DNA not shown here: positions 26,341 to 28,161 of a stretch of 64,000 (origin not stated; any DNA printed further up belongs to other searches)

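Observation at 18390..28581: SARP/AfsR-type regulator coupled to a secreted three-gene Big_1 / hendecad coiled-coil / lipoprotein module, abutting tRNA-Arg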

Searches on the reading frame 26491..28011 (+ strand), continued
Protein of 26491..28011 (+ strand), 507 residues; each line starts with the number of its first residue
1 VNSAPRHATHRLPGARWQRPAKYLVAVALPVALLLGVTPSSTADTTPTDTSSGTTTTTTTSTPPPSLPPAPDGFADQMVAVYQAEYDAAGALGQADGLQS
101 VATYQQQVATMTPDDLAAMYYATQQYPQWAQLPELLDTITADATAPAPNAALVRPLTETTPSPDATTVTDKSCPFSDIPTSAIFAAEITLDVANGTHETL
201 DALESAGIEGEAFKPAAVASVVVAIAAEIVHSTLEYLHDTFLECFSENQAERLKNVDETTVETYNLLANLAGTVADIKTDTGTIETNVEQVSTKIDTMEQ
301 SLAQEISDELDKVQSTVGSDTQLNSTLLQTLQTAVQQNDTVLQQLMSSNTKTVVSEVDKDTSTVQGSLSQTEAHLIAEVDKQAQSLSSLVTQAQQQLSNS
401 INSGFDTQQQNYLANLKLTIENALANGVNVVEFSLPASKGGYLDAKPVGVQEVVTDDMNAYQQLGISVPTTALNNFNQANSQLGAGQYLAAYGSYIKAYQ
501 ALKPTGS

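Call 48: find_related_loci(query=A2, collection=genome_contigs, flank=10000)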
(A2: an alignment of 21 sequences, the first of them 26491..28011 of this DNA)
Query A2 (507 aa) in genome_contigs; peptide patterns used: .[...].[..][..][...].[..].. (x = any residue, [..] = any of these).
48 stretches matched a pattern; 18 encode a relative of the query (tblastn E <= 1e-3); 17 distinct loci.
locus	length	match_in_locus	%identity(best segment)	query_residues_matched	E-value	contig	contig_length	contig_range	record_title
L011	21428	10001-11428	36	64-500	2e-80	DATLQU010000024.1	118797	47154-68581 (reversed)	MAG TPA_asm: Acidimicrobiales bacterium isolate SMAG_U13886 k141_572865, whole genome shotgun sequence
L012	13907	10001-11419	37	67-500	1e-78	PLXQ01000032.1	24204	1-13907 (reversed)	MAG: Acidimicrobiaceae bacterium isolate palsa_746 73.20120700_P3D.36_contig_142686, whole genome shotgun sequence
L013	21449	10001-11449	37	67-502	6e-74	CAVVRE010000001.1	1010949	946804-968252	MAG: uncultured Acidimicrobiaceae bacterium isolate MFD02671.bin.2.82 genome assembly, contig: contig_10685, whole genom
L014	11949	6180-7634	35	67-506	2e-58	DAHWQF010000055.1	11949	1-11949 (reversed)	MAG TPA_asm: Acidimicrobiaceae bacterium isolate clean1446 NODE_55_length_11949_cov_6.253032, whole genome shotgun seque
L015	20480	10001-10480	39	350-506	2e-23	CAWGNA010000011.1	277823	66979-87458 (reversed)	MAG: uncultured Acidimicrobiaceae bacterium isolate MFD01138.bin.2.62 genome assembly, contig: contig_34740, whole genom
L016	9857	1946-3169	29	21-492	2e-21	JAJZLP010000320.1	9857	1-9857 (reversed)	MAG: Actinomycetes bacterium isolate MAS3.bin127 NODE_14177_length_9857_cov_5.050976, whole genome shotgun sequence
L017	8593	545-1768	30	21-492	3e-20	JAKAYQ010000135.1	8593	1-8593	MAG: Actinomycetes bacterium isolate YS5.bin29 NODE_5953_length_8593_cov_2.568864, whole genome shotgun sequence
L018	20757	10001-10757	34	253-502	3e-28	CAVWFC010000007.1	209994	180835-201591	MAG: uncultured Acidimicrobiaceae bacterium isolate MFD04463.bin.2.226 genome assembly, contig: contig_25873, whole geno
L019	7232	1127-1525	37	379-502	1e-15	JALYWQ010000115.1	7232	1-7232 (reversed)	MAG: Actinomycetota bacterium isolate KUW bin17 SD1472-74_k127_1238485, whole genome shotgun sequence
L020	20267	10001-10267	43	416-502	1e-12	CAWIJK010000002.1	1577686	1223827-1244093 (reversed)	MAG: uncultured Acidimicrobiaceae bacterium isolate MFD05512.bin.1.276 genome assembly, contig: contig_22036, whole geno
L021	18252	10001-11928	30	168-499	4e-12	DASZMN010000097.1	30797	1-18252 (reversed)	MAG TPA_asm: Acidimicrobiales bacterium isolate SMAG_U5892 k141_3446229, whole genome shotgun sequence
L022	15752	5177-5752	30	319-506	1e-10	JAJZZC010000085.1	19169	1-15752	MAG: Bacillota bacterium isolate TL1-5.bin93 NODE_3459_length_19169_cov_3.002048, whole genome shotgun sequence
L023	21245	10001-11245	26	36-502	2e-10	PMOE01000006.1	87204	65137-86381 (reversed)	MAG: Acidimicrobiaceae bacterium isolate palsa_457 73.20110600_P1M.11_contig_19696, whole genome shotgun sequence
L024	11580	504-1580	40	63-499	2e-10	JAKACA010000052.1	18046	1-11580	MAG: Actinomycetes bacterium isolate WH2.bin64 NODE_5337_length_18046_cov_2.231040, whole genome shotgun sequence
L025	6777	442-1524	40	61-499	4e-10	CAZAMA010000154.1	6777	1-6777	MAG TPA_asm: uncultured Acidimicrobiaceae bacterium isolate SRP226684_co1_16 genome assembly, contig: NODE_9201_length_6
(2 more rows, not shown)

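Call 59: find_encoding_contigs(protein=P0003, flank=10000, max_places=3)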
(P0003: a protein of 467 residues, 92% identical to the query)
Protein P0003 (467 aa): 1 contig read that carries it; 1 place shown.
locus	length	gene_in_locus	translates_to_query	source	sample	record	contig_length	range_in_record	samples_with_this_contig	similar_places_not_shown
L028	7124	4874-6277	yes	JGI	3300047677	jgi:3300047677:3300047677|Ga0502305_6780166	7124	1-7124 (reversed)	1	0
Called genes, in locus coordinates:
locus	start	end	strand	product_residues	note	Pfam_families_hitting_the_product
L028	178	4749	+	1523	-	PF17789:MG4 (faint), PF09134:Invasin_D3 (weak), PF02369:Big_1, PF09134:Invasin_D3 (weak), PF02369:Big_1, PF09134:Invasin_D3 (weak), PF02369:Big_1, PF09134:Invasin_D3 (weak), +1 more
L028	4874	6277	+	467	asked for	-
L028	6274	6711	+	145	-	-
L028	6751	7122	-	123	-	?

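Call 66: search_dna_similar(query=window:26491-28011:+, collection=phages, mode=protein, max_evalue=0.001, max_rows=10)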
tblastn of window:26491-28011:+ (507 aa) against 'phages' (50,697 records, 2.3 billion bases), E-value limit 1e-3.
No match.

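Call 67: search_dna_similar(query=window:26491-28011:+, collection=plasmids, mode=protein, max_evalue=0.001, max_rows=10)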
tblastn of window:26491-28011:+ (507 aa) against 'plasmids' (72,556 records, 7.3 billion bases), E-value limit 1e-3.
No match.
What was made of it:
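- On Phage or plasmid-borne element; anti-phage defence system: No tblastn hit for the helical protein in phages or plasmids (calls 66, 67).
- Tried and rejected: tblastn of the helical protein against phage and plasmid collections gave no match (calls 66, 67).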

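Call 89: search_protein_families(library=phrogs, proteins=[window:26491-28011:+], max_evalue=0.001)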
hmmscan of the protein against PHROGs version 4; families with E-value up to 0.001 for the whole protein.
window:26491-28011:+ (507 aa): 0 families
